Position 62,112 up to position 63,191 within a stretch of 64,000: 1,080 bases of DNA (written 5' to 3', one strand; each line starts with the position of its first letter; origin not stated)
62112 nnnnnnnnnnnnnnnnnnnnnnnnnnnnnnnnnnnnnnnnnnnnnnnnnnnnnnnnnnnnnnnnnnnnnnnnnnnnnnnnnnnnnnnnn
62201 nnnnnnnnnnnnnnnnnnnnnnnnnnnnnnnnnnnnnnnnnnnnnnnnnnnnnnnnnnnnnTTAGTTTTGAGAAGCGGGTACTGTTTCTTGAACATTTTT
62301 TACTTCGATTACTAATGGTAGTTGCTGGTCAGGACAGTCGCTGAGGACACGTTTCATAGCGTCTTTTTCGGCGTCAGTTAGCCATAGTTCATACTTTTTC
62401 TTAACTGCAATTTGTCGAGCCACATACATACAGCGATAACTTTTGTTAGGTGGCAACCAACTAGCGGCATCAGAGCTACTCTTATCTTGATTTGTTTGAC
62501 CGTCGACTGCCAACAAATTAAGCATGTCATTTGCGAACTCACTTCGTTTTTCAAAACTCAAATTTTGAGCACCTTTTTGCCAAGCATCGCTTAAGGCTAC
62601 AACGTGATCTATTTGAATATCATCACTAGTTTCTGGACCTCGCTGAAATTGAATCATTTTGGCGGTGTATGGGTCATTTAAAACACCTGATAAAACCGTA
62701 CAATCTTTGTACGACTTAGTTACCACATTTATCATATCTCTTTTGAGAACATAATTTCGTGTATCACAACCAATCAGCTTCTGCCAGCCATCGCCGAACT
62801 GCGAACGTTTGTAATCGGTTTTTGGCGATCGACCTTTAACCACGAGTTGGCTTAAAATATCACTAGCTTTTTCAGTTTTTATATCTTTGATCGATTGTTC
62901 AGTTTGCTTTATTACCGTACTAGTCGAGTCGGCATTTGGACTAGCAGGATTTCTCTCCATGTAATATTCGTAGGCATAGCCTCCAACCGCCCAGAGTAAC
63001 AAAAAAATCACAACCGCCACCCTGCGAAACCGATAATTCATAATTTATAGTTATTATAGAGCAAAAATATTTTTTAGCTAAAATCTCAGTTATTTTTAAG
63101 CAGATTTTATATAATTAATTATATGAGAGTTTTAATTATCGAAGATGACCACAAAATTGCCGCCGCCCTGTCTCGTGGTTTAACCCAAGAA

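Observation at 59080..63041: Candidate minimal DNA-uptake module: secreted His-Me nuclease, ComEC lacking its nuclease domain, and a surface lamin-tail protein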

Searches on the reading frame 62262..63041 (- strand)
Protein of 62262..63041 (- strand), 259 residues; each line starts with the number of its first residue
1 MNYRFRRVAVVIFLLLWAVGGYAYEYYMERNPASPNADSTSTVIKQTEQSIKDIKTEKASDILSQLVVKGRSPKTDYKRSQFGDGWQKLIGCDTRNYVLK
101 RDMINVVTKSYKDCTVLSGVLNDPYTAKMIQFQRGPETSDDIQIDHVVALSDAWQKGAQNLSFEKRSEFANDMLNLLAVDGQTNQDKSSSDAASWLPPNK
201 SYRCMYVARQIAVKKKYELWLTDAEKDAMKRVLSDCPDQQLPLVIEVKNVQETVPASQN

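Call 3: search_protein_families(library=pfam, proteins=[window:62262-63041:-], max_evalue=0.01)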
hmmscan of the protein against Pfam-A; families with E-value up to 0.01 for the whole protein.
window:62262-63041:- (259 aa): 1 family
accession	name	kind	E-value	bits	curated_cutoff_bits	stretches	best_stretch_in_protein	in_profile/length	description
PF07510.16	GmrSD_C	-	1.1e-24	87.3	23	1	93-231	1-137/138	GmrSD restriction endonucleases, C-terminal domain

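Call 4: search_protein_families(library=ncbifam, proteins=[window:62262-63041:-], max_evalue=0.01)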
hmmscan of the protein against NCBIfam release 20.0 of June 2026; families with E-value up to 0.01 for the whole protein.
window:62262-63041:- (259 aa): 0 families

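Call 14: find_homologous_proteins(query=window:62262-63041:-)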
Query window:62262-63041:- (259 aa): 8000 proteins with E <= 0.001 among 8000 candidates; the best 120 are listed.
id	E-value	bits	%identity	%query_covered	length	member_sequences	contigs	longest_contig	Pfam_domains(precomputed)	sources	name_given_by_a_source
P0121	1.0e-169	580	100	100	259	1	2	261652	PF07510.17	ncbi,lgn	-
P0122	3.7e-140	483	83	100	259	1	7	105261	PF07510.17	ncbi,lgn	-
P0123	3.2e-93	330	62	94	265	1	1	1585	PF07510.17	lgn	-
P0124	1.5e-92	328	62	94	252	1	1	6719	PF07510.17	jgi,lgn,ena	-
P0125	3.9e-92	326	60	95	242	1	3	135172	PF07510.17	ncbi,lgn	-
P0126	6.6e-92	325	63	94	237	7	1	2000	PF07510.17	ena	-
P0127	8.2e-92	325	64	94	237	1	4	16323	PF07510.17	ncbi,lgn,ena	-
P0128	3.8e-91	323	62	94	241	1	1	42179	PF07510.17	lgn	-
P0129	6.1e-91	322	69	79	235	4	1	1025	PF07510.17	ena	-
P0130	7.6e-91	322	60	87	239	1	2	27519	PF07510.17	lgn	-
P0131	8.0e-91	322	61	94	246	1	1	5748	PF07510.17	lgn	-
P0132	1.2e-90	321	61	94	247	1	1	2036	PF07510.17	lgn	-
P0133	1.3e-90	321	60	94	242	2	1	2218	PF07510.17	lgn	-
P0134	1.6e-90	321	72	74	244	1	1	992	PF07510.17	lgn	-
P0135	4.6e-90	319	63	94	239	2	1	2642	PF07510.17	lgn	-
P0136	1.9e-89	317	63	95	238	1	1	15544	PF07510.17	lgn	-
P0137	3.1e-89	317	63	94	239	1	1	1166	PF07510.17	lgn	-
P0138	7.9e-89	315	61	95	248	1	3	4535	PF07510.17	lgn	-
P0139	1.2e-88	315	60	94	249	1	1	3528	PF07510.17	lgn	-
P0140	1.8e-88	314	62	92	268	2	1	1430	PF07510.17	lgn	-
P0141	2.1e-88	314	61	95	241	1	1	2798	PF07510.17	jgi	jgi:hypothetical protein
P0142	7.7e-87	309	61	87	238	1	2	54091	PF07510.17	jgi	jgi:hypothetical protein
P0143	3.0e-86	307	63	85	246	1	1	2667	PF07510.17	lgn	-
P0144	3.3e-86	307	58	94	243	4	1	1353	PF07510.17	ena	-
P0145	4.0e-86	306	60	95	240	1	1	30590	PF07510.17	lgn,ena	-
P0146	5.3e-86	306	59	95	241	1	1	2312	PF07510.17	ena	-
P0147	6.7e-86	306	60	95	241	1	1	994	PF07510.17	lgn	-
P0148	7.5e-86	306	58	95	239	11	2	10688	PF07510.17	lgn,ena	-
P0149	8.6e-86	305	59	94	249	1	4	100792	PF07510.17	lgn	-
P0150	1.1e-85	305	61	95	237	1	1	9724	PF07510.17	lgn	-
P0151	2.0e-85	304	58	93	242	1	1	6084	PF07510.17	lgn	-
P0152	4.9e-85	303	58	91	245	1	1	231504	PF07510.17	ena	-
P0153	5.5e-85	303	59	94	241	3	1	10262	PF07510.17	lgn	-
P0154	1.2e-84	302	58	95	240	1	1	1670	PF07510.17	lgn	-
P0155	2.0e-84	301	60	94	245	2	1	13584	PF07510.17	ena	-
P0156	2.3e-84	301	60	94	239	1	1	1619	PF07510.17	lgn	-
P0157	2.8e-84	300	57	94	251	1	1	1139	PF07510.17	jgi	jgi:hypothetical protein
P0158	4.5e-84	300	59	95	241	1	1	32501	PF07510.17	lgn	-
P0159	5.9e-84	299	57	95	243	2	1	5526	PF07510.17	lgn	-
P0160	6.7e-84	299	71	72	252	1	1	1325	PF07510.17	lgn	-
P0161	7.1e-84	299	68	74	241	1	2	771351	PF07510.17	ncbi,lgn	-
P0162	1.3e-83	298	62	83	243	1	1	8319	PF07510.17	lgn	-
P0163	1.3e-83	298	59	95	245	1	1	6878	PF07510.17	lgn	-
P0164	1.5e-83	298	59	94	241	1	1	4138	PF07510.17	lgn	-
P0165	2.0e-83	298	60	93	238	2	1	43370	PF07510.17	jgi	jgi:hypothetical protein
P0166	2.6e-83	297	69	73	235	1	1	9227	PF07510.17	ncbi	-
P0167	2.7e-83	297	60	95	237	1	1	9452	PF07510.17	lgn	-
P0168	3.0e-83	297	58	95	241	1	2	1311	PF07510.17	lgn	-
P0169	1.4e-82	295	60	93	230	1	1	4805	PF07510.17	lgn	-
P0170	1.4e-82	295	59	95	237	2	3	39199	PF07510.17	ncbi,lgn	-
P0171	1.8e-82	295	58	95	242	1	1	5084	PF07510.17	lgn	-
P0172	1.9e-82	294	68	73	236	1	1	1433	PF07510.17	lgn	-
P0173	2.3e-82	294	57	94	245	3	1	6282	PF07510.17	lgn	-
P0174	3.6e-82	294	58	94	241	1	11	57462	PF07510.17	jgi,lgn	jgi:hypothetical protein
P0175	6.0e-82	293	58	94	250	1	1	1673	PF07510.17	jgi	jgi:hypothetical protein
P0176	6.7e-82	293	56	94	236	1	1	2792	PF07510.17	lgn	-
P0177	7.4e-82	293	56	95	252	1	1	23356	PF07510.17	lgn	-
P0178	8.1e-82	292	59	94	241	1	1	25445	PF07510.17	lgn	-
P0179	1.8e-81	291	58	94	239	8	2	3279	PF07510.17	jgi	jgi:hypothetical protein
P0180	2.0e-81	291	59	90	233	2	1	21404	PF07510.17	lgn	-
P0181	2.8e-81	291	57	95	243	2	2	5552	PF07510.17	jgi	-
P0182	3.9e-81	290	57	95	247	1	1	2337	PF07510.17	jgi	jgi:hypothetical protein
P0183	4.3e-81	290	57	94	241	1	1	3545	PF07510.17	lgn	-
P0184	4.3e-81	290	56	94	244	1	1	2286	PF07510.17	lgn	-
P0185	5.7e-81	290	57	93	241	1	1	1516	PF07510.17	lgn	-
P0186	6.4e-81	289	57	95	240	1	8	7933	PF07510.17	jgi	jgi:hypothetical protein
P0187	7.0e-81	289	55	96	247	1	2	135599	PF07510.17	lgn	-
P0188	7.0e-81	289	57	94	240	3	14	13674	PF07510.17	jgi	jgi:hypothetical protein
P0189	7.2e-81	289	57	94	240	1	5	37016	PF07510.17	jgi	jgi:hypothetical protein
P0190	7.9e-81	289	57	93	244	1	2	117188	PF07510.17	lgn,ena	-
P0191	8.3e-81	289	57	95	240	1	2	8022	PF07510.17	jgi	jgi:hypothetical protein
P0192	1.0e-80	289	67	72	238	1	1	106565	PF07510.17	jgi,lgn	-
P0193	1.1e-80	289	57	95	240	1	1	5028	PF07510.17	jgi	jgi:hypothetical protein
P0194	1.1e-80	289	57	95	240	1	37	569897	PF07510.17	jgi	jgi:hypothetical protein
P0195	1.2e-80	289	57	95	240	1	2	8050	PF07510.17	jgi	jgi:hypothetical protein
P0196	1.3e-80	288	56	93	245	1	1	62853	PF07510.17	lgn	-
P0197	1.3e-80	288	57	93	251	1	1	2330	PF07510.17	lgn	-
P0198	1.5e-80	288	61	87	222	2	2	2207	PF07510.17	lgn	-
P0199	2.1e-80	288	56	95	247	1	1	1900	PF07510.17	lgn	-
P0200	2.4e-80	288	56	95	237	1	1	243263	PF07510.17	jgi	jgi:Protein of unknown function (DUF1524)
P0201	2.6e-80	287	59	94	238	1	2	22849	PF07510.17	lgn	-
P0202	2.7e-80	287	60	93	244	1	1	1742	PF07510.17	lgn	-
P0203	3.1e-80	287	55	94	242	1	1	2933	PF07510.17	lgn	-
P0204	3.1e-80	287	57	94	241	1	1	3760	PF07510.17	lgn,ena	-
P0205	3.1e-80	287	57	95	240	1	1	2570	PF07510.17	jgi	jgi:hypothetical protein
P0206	3.5e-80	287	59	93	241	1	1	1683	PF07510.17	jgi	jgi:hypothetical protein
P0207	6.7e-80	286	67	73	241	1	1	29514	PF07510.17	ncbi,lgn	-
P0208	7.6e-80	286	62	83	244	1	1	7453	PF07510.17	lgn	-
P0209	7.8e-80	286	56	94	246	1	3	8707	PF07510.17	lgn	-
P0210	8.1e-80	286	57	95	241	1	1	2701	PF07510.17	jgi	jgi:hypothetical protein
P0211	8.9e-80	286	56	93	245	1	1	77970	PF07510.17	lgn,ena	-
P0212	1.1e-79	285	68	72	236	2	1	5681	PF07510.17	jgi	-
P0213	1.2e-79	285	55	93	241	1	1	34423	PF07510.17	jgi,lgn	jgi:hypothetical protein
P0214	1.5e-79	285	58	93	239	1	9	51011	PF07510.17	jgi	jgi:hypothetical protein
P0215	1.7e-79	285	70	72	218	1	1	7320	PF07510.17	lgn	-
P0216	2.8e-79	284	56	93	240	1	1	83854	PF07510.17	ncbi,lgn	-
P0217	2.9e-79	284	58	93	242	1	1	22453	PF07510.17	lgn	-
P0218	3.2e-79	284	55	93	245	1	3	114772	PF07510.17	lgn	-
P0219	4.0e-79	284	62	80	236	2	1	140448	PF07510.17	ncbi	-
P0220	4.2e-79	283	57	95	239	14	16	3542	PF07510.17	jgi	jgi:hypothetical protein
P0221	4.6e-79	283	57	95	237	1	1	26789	PF07510.17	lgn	-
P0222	4.7e-79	283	64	75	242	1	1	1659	PF07510.17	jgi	jgi:hypothetical protein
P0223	4.9e-79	283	56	95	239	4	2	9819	PF07510.17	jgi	jgi:hypothetical protein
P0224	4.9e-79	283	56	93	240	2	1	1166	PF07510.17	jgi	jgi:hypothetical protein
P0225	7.2e-79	283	56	93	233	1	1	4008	PF07510.17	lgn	-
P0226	8.1e-79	283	57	93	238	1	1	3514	PF07510.17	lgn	-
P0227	8.1e-79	283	57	94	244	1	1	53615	PF07510.17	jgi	jgi:Protein of unknown function (DUF1524)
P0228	9.1e-79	282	56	94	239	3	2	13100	PF07510.17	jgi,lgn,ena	-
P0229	9.9e-79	282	57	93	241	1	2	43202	PF07510.17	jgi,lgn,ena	-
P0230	1.2e-78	282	58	92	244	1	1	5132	PF07510.17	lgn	-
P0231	1.3e-78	282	55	94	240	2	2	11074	PF07510.17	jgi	jgi:hypothetical protein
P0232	1.7e-78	281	56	93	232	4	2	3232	PF07510.17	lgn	-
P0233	1.9e-78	281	65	73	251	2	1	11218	PF07510.17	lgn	-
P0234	2.0e-78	281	69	70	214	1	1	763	PF07510.17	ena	-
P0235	2.1e-78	281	57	94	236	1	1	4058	PF07510.17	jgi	jgi:hypothetical protein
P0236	2.1e-78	281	69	72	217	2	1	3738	PF07510.17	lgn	-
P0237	2.6e-78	281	56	92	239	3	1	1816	PF07510.17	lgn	-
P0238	3.4e-78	281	57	94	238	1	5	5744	PF07510.17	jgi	jgi:hypothetical protein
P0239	3.5e-78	281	55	93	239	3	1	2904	PF07510.17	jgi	jgi:hypothetical protein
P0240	3.7e-78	280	58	94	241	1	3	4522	PF07510.17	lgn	-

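Call 31: find_related_loci(query=A2, collection=metagenome_contigs, flank=5000)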
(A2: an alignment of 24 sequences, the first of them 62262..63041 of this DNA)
Query A2 (259 aa) in metagenome_contigs; peptide patterns used: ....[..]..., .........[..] (x = any residue, [..] = any of these).
600 stretches matched a pattern (row limit reached: there are more); 568 encode a relative of the query (tblastn E <= 1e-3); the best 80 are kept; 80 distinct loci.
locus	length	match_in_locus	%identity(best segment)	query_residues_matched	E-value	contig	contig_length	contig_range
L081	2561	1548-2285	62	1-244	6e-103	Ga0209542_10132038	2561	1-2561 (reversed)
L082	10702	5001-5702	57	1-244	2e-86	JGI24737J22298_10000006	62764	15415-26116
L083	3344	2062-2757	57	3-244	8e-87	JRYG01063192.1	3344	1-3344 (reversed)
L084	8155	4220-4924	57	6-246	4e-85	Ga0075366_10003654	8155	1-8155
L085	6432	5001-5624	64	41-244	2e-84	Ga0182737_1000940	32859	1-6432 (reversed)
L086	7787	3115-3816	55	4-244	8e-83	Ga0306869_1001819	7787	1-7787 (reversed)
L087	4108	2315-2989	53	3-243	3e-79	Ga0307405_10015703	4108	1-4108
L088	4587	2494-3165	52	3-242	1e-78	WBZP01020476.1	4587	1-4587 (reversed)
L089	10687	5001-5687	53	2-242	1e-77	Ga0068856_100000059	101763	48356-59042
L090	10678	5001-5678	53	1-242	3e-77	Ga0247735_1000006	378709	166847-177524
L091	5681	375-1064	53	4-243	4e-77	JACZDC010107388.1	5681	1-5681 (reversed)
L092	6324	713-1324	58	39-242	1e-76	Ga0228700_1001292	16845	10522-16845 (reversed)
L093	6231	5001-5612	58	39-242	1e-76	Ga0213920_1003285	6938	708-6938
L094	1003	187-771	60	41-242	3e-83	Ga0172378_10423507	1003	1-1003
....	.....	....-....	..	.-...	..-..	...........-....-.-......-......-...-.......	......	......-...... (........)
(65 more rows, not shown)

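Call 37: predict_structure(alignment_id=A2)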
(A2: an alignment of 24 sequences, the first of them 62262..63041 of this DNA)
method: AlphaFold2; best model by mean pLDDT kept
length: 259 residues; sequences in the alignment: 24
mean_pLDDT: 80.0   pTM: 0.71
mean pLDDT of the five models: 80.0, 78.7, 77.7, 76.5, 72.7
residues with pLDDT >= 90: 128; 70-90: 73; 50-70: 24; < 50: 34
segments of 3 or more residues with pLDDT < 50: 31-52, 248-259
pLDDT, mean of each block of 10 residues (from residue 1): 75 85 68 36 36 73 96 88 79 86 90 85 92 81 92 94 94 92 83 78 91 95 95 93 61 37
secondary structure, 60 per line:
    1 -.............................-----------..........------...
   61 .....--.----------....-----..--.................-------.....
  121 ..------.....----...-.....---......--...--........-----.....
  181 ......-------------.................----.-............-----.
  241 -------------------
elements in order: H2-30 H42-51 H59-65 H79-82 H94-102 E103-108 E116-122 E129-133 E142-146 H150-155 H163-170 E176-180 H181-186 H200-216 H223-234

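Call 39: search_solved_structures(query=A2, max_evalue=1)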
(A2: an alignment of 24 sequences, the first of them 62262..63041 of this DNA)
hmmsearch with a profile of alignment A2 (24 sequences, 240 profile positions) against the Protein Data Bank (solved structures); distinct sequences matched with E-value up to 1: 0.

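Call 40: fold_search(model_id=the predicted structure, library=pdb)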
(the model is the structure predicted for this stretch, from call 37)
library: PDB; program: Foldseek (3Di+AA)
matches with E <= 10: 68; with E <= 0.001: 0
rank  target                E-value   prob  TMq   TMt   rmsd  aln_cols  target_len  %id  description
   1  2vnd                  1.3e-03  1.00  0.32  0.38   8.9       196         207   15  The N69Q mutant of Vibrio cholerae endonuclease I (released 2008-02-12)
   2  2pu3                  1.7e-03  1.00  0.33  0.40   6.3       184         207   16  Structural adaptation of endonuclease I from the cold-adapted and halophilic bacterium Vibrio salmonicida (released 2008-03-18)
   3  2g7f                  4.0e-03  1.00  0.34  0.41   8.5       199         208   16  The 1.95 A crystal structure of Vibrio cholerae extracellular endonuclease I (released 2006-10-31)
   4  1oup_B                4.3e-03  0.99  0.33  0.40   9.0       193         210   13  Crystal structure of the periplasmic endonuclease Vvn complexed with octamer double stranded DNA (released 2003-08-05)
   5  2g7e                  1.5e-02  0.99  0.31  0.38   6.1       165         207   17  The 1.6 A crystal structure of Vibrio cholerae extracellular endonuclease I (released 2006-10-31)
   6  1ouo                  1.7e-02  0.99  0.36  0.43   7.0       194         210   14  Crystal structure of the periplasmic endonuclease Vvn (released 2003-08-05)
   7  1oup_A                2.1e-02  0.99  0.30  0.36   7.2       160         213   16  Crystal structure of the periplasmic endonuclease Vvn complexed with octamer double stranded DNA (released 2003-08-05)
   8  8f43                  1.0e-01  0.60  0.19  0.39   8.6       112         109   13  HNH Nuclease Domain from G. stearothermophilus Cas9, K597A mutant (released 2022-12-21)
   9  9wa9_A                1.1e-01  0.21  0.18  0.06  21.1       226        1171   12  SuperFi Cas9 - 22nt sgRNA - DNA ternary complex Class B (released 2025-12-31)
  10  7mpz                  1.3e-01  0.51  0.16  0.28   8.2        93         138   14  HNH Nuclease Domain from G. stearothermophilus Cas9 (released 2021-12-22)
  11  8zcy_A                1.4e-01  0.47  0.18  0.08   9.0       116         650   11  Cryo-EM structure of eSaCas9_NNG-guide RNA-target DNA complex in an interrogation state (released 2025-11-05)
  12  9mb6_A                2.8e-01  0.35  0.21  0.07  16.3       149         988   13  Cryo-EM structure of wild-type SaCas9-guide RNA-mismatched target DNA complex (released 2026-03-18)
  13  8d2k_A                3.6e-01  0.18  0.17  0.05  13.6       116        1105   19  Structure of Acidothermus cellulolyticus Cas9 ternary complex (Cleavage Intermediate 2) (released 2023-12-20)
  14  9w7u_A                3.8e-01  0.16  0.20  0.06  16.3       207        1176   14  SuperFi Cas9 - 20nt sgRNA - DNA ternary complex Class C (released 2025-12-31)
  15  8t7s_A                4.2e-01  0.30  0.18  0.05   8.4       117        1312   16  SpRYmer bound to NAC PAM DNA (released 2024-05-01)
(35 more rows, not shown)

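Call 72: search_protein_families(library=padloc, proteins=[window:62262-63041:-], max_evalue=0.01)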
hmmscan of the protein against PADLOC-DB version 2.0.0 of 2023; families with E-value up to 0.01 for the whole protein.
window:62262-63041:- (259 aa): 1 family
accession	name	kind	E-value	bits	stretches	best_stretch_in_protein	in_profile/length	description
PDLC04151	HEC-05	-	0.0026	14.5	1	138-212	483-563/600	-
